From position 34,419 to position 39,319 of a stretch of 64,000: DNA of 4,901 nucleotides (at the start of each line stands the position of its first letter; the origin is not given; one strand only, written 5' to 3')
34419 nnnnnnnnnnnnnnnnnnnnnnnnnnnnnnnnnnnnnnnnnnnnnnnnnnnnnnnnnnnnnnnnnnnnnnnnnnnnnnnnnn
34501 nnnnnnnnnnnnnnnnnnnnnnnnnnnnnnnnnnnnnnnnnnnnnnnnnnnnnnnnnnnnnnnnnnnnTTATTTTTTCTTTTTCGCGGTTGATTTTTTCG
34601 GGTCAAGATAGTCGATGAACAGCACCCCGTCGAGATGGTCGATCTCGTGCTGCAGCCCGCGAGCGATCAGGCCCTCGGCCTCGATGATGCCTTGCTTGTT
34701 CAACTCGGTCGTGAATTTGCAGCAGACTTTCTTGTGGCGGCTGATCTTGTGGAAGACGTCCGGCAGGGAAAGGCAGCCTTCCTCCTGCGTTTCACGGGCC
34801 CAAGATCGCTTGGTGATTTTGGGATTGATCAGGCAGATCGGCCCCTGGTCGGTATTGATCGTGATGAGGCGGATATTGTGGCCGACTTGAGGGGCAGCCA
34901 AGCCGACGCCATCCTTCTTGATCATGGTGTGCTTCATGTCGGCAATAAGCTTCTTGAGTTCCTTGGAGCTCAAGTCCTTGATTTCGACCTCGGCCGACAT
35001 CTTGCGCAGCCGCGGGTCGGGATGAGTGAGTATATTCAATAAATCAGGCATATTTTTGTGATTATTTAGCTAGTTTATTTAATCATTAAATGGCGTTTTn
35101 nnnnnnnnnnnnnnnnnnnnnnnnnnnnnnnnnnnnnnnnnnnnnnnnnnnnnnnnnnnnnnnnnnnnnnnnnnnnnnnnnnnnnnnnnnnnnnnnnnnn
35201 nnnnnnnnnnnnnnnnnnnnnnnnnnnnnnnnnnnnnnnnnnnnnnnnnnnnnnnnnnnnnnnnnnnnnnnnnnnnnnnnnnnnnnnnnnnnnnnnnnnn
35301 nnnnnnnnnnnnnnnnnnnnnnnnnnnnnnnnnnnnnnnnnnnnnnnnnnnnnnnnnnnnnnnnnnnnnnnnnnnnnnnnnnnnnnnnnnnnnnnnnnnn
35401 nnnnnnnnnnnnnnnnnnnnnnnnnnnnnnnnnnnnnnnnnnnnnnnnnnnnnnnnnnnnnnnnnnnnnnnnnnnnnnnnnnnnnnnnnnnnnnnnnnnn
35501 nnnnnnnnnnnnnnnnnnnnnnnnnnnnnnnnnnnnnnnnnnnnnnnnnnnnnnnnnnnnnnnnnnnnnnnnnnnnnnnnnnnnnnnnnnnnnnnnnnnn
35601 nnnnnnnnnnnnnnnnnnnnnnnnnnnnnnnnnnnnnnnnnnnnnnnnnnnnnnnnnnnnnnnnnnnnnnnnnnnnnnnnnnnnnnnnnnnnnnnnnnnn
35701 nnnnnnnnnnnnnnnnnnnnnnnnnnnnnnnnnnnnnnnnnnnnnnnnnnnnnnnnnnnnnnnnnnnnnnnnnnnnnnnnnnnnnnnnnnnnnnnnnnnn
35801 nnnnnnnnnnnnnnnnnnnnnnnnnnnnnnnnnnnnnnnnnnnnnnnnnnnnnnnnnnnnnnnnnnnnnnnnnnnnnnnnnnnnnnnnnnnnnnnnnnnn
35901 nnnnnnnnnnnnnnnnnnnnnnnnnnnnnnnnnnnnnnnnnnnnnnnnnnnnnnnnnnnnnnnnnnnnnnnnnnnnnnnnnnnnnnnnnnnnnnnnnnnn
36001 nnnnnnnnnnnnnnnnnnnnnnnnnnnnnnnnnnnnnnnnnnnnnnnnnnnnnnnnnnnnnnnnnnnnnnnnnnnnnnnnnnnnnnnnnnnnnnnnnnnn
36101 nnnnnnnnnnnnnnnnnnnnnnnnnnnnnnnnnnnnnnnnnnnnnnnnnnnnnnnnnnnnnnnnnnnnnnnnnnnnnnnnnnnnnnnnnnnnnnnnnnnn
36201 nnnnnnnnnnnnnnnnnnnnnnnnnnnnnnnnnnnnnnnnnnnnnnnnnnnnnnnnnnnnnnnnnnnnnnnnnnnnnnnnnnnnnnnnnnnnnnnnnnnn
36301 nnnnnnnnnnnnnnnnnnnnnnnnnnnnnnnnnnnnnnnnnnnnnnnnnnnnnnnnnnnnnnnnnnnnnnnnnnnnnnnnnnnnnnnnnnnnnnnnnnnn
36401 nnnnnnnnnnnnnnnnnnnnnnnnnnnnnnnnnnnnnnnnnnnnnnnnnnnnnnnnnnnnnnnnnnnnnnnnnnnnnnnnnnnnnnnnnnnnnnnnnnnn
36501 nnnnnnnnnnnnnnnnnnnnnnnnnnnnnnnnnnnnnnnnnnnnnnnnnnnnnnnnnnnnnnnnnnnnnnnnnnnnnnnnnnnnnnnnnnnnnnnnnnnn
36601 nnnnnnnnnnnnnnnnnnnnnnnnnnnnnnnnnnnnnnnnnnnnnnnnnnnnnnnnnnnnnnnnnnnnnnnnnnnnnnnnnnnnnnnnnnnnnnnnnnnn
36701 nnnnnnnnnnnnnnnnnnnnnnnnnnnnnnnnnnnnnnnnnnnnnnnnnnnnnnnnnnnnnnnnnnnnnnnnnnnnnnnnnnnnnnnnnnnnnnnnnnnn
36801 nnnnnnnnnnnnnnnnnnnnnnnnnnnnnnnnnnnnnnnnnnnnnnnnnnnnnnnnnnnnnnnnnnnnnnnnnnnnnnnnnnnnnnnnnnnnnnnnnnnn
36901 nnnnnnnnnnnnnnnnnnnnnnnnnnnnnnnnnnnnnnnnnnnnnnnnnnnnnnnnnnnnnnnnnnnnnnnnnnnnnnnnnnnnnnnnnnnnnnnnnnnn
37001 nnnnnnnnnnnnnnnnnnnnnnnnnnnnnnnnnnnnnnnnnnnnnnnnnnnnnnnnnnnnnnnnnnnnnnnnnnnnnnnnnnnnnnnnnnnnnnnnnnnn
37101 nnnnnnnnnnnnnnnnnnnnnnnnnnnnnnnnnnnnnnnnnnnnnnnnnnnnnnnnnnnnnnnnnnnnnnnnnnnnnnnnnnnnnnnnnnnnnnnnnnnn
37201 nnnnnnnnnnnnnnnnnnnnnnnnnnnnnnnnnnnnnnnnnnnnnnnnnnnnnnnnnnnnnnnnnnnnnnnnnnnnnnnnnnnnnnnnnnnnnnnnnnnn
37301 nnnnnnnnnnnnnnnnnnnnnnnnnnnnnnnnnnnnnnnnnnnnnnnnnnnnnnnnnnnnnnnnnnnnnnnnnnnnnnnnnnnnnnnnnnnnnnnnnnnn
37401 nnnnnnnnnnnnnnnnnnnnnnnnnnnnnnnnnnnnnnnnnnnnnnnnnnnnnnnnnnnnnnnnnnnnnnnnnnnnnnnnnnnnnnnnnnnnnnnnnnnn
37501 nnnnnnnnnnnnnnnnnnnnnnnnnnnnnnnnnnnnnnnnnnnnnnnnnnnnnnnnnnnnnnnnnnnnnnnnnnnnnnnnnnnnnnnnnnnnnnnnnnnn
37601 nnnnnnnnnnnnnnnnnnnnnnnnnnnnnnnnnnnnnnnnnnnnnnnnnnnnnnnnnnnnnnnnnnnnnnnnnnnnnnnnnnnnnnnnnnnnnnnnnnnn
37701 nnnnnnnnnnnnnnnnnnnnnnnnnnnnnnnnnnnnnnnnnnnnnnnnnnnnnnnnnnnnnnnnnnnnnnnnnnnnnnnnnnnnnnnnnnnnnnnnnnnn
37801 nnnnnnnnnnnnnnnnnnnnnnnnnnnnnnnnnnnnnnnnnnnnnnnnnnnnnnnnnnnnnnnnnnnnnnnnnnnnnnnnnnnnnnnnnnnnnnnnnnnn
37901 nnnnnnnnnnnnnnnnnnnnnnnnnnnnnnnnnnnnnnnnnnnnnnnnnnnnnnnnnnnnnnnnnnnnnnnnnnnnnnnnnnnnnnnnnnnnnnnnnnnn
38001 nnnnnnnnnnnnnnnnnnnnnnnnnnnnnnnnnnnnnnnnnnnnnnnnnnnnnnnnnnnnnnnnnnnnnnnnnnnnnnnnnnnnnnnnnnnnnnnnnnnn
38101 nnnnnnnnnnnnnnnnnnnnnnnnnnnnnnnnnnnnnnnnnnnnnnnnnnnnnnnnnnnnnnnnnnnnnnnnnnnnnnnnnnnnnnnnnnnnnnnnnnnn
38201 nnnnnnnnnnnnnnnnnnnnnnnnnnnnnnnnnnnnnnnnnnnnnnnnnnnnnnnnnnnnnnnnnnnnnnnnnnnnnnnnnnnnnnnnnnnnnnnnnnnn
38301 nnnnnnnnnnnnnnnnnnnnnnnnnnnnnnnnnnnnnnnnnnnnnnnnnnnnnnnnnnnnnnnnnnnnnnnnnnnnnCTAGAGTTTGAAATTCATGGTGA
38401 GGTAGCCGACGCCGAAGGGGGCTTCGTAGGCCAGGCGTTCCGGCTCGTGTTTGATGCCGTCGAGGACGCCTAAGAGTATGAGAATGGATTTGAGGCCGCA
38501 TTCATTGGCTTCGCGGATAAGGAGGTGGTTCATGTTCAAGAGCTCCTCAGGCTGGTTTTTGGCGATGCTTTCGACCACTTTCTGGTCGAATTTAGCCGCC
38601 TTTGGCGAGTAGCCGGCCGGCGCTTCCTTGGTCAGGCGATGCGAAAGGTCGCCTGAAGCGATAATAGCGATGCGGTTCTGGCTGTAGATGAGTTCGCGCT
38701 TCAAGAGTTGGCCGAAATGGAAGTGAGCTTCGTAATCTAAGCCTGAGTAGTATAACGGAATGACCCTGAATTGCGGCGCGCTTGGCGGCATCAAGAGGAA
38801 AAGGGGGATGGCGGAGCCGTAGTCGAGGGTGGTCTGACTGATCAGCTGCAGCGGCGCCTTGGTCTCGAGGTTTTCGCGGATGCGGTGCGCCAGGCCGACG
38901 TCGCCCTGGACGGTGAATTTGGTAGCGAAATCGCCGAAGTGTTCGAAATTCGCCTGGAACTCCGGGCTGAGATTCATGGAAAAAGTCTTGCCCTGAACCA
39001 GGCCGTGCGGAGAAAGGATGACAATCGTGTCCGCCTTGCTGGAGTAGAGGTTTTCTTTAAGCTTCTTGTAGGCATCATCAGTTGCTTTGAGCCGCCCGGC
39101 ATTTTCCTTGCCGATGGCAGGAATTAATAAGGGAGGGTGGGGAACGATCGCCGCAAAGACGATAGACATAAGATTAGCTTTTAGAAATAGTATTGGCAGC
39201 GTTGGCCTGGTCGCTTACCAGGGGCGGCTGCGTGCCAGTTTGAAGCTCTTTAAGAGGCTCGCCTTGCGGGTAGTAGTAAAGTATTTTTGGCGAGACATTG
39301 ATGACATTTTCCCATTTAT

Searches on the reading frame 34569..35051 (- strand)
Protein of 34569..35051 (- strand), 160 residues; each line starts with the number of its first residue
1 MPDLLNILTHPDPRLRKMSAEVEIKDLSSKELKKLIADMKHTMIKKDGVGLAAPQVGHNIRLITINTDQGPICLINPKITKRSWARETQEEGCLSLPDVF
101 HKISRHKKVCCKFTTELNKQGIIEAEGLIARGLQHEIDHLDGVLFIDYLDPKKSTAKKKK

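Call 45: search_protein_families(library=pfam, proteins=[window:34569-35051:-], max_evalue=0.001)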
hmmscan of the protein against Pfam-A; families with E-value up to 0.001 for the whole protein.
window:34569-35051:- (160 aa): 1 family
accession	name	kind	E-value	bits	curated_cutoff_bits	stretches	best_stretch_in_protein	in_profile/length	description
PF01327.26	Pep_deformylase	-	1.1e-45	155.5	22.8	1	5-153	2-154/156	Polypeptide deformylase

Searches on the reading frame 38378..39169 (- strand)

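Call 45: search_protein_families(library=pfam, proteins=[window:38378-39169:-], max_evalue=0.001)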
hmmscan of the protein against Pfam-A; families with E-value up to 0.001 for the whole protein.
window:38378-39169:- (263 aa): 2 families
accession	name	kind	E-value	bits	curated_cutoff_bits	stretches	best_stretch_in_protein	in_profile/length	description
PF02900.23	LigB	-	2e-38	132.5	26.3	1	6-256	2-266/269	Catalytic LigB subunit of aromatic ring-opening dioxygenase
PF01875.22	Memo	-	8.9e-09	35.4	27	1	17-249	39-250/269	Memo-like protein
